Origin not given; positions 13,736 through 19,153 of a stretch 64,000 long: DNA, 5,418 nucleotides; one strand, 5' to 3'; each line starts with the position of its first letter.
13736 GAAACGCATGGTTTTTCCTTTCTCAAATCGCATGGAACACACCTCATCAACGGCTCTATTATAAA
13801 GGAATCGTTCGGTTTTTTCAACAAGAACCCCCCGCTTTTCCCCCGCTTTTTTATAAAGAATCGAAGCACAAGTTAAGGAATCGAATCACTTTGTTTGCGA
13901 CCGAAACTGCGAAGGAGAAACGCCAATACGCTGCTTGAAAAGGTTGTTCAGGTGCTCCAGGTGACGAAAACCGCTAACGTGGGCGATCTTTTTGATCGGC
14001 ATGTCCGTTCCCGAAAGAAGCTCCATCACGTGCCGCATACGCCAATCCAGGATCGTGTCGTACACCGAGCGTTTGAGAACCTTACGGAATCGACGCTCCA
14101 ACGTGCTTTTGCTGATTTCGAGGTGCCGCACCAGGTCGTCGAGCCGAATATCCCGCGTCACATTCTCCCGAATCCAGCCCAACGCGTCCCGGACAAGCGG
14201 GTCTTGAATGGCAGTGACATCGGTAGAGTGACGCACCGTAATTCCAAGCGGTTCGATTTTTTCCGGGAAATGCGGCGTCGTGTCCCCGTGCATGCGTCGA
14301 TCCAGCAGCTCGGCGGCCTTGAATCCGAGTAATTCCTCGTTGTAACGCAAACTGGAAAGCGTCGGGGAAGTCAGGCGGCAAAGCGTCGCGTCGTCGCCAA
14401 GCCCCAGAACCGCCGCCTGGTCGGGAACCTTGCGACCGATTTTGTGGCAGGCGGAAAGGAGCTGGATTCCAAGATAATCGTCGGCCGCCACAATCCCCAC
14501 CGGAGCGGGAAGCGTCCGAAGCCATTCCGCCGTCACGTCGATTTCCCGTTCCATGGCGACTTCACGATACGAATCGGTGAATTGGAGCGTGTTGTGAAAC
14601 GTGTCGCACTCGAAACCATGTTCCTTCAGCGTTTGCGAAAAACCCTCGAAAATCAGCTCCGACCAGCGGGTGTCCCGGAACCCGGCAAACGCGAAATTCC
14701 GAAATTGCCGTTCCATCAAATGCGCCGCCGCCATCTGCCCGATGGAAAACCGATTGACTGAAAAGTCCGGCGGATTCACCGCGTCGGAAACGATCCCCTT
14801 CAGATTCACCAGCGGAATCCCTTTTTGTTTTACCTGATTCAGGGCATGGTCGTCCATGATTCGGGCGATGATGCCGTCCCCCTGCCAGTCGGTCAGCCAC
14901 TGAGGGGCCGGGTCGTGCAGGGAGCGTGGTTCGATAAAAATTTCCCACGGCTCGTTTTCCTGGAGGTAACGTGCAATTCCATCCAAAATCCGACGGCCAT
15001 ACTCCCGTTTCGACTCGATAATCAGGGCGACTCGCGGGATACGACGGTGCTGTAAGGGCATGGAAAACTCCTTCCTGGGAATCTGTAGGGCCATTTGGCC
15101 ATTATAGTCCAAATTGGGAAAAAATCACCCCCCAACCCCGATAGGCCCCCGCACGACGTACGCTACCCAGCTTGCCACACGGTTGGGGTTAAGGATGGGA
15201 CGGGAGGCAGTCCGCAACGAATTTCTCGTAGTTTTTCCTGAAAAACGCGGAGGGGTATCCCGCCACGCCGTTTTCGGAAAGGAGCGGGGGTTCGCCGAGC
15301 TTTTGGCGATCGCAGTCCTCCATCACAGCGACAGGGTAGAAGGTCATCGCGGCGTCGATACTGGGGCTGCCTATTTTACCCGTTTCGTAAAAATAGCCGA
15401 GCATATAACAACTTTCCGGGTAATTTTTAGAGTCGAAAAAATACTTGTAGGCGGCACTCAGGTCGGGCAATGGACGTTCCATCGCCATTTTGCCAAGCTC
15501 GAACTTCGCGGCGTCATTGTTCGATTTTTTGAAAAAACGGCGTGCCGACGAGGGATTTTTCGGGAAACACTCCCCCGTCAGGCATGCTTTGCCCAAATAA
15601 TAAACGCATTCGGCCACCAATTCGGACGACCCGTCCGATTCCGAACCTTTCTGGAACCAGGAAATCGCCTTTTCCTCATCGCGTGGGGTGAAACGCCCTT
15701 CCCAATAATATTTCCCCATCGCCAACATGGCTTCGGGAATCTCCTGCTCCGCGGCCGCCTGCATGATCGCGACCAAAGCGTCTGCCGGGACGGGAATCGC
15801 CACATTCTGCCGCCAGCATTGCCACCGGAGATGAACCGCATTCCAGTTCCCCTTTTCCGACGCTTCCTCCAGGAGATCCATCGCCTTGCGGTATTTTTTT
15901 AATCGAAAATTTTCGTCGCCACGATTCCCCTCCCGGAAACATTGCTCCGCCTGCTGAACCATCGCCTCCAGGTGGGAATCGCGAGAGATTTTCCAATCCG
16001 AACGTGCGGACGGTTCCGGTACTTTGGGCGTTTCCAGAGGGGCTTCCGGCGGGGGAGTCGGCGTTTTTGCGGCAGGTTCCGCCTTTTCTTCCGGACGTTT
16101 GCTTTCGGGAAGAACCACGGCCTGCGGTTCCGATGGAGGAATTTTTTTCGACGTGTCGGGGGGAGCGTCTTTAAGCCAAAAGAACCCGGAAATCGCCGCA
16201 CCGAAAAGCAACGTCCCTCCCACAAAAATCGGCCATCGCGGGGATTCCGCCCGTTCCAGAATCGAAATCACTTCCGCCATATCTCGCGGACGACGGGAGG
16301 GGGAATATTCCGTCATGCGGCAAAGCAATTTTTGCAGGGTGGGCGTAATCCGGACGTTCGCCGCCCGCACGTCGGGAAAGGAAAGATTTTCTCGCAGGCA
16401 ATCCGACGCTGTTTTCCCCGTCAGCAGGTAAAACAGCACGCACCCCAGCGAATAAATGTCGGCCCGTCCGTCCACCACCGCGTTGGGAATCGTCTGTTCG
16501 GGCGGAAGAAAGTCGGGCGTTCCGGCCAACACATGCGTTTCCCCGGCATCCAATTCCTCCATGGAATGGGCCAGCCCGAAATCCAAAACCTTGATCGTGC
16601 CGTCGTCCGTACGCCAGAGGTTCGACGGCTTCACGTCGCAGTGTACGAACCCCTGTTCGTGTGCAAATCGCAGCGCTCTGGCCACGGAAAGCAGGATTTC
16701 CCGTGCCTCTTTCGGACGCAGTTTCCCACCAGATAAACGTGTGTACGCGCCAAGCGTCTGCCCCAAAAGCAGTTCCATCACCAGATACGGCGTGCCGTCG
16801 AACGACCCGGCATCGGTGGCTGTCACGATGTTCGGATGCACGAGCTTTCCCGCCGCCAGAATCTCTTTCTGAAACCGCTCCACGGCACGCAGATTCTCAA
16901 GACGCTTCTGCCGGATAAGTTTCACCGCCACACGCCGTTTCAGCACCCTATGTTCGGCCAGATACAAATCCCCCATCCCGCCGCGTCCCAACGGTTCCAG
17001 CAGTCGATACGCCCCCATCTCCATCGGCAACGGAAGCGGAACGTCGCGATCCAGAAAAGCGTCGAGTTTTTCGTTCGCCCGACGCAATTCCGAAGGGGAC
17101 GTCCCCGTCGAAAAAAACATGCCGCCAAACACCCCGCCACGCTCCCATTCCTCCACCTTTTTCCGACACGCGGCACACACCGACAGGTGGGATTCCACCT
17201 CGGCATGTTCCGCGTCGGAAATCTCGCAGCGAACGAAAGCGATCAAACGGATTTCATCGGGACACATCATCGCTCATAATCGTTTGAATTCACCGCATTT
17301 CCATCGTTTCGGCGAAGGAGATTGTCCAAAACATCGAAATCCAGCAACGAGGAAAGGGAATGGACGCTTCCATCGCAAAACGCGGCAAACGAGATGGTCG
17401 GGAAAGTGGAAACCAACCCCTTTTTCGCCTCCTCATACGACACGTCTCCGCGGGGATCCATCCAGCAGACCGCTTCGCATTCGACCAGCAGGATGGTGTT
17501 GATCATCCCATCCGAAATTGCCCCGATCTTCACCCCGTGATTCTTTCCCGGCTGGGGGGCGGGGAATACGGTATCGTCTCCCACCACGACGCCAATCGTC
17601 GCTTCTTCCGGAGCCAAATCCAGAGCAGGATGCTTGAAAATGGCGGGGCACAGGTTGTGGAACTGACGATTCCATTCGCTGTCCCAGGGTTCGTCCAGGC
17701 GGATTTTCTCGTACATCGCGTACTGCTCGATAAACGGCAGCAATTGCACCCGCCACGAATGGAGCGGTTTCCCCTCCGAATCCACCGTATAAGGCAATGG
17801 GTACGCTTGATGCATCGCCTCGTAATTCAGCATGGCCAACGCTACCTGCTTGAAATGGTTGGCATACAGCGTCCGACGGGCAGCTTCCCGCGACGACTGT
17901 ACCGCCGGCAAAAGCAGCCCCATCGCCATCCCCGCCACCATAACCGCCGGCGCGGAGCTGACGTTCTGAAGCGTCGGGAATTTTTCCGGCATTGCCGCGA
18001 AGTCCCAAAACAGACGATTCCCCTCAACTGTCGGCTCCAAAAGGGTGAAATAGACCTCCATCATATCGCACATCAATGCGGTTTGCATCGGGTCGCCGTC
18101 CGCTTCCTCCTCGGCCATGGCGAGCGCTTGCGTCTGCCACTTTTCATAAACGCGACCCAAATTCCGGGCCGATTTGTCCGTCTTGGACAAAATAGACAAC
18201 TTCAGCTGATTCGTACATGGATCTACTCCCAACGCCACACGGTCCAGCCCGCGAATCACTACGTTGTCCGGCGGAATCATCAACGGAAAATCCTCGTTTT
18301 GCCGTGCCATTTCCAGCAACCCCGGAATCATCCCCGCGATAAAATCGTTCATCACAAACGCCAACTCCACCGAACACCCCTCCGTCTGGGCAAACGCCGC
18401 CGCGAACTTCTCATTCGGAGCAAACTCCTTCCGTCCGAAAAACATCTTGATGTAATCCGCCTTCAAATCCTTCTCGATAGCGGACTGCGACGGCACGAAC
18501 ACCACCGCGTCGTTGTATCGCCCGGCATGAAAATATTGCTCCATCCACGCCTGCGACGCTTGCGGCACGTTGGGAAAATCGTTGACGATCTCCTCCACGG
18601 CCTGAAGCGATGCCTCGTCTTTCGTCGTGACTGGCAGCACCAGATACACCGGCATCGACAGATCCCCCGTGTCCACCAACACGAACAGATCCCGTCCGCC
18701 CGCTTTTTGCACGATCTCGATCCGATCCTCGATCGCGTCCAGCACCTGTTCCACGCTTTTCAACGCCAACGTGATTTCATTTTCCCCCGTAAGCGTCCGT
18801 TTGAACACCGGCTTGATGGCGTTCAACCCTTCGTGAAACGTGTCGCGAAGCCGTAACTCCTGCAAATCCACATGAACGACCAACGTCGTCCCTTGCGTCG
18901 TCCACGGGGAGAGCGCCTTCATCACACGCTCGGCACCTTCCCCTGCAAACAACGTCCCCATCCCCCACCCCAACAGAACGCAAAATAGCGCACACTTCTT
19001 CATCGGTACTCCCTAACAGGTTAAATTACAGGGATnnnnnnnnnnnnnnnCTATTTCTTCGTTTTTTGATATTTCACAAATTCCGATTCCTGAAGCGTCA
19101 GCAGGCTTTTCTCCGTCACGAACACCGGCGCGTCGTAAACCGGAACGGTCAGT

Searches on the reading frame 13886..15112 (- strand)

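Call 75: search_protein_families(library=pfam, proteins=[window:13886-15112:-], max_evalue=0.001)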
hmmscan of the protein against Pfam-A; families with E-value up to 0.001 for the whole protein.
window:13886-15112:- (408 aa): 5 families
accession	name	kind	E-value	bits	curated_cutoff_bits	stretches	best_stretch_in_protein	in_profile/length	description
PF13377.12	Peripla_BP_3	-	7.2e-32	111.2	26.5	1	129-297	1-167/167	Periplasmic binding protein-like domain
PF12833.13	HTH_18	-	4.1e-20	72.3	33.6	1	327-405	1-79/80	Helix-turn-helix domain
PF00165.29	HTH_AraC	-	4.6e-14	52.6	26.6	1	369-404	7-41/42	Bacterial regulatory helix-turn-helix proteins, AraC family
PF22177.2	PBP1_XylR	-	5.7e-11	43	27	1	27-115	1-88/98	XylR N-terminal domain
PF00532.27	Peripla_BP_1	-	0.00011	22.2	22.2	1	73-293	53-275/281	Periplasmic binding proteins and sugar binding domain of LacI family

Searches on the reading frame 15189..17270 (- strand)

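Call 75: search_protein_families(library=pfam, proteins=[window:15189-17270:-], max_evalue=0.001)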
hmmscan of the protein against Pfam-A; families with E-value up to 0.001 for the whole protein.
window:15189-17270:- (693 aa): 6 families
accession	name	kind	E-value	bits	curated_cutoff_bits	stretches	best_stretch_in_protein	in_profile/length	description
PF00069.31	Pkinase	-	1.7e-40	139.5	31.7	1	88-329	1-253/263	Protein kinase domain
PF07714.23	PK_Tyr_Ser-Thr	-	3.4e-22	79.4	23.1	1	90-329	3-250/258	Protein tyrosine and serine/threonine kinase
PF08238.18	Sel1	-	3.5e-18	65.8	30.7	1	512-544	1-33/36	Sel1 repeat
PF03109.22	ABC1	-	7.2e-08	32.3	22.9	1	159-239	141-219/244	ABC1 atypical kinase-like domain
PF01636.29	APH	-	1.7e-05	25.1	23.2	0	112-204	21-108/239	Phosphotransferase enzyme family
PF13490.11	zf-HC2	-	4.4e-05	23.9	22.2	1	8-36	7-35/35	Putative zinc-finger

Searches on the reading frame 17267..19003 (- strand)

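Call 75: search_protein_families(library=pfam, proteins=[window:17267-19003:-], max_evalue=0.001)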
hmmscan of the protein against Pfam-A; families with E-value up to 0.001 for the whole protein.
window:17267-19003:- (578 aa): 1 family
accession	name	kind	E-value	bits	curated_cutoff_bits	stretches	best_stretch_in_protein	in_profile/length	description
PF07596.16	SBP_bac_10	-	2.2e-26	93.9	23.3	1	369-510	1-175/268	Protein of unknown function (DUF1559)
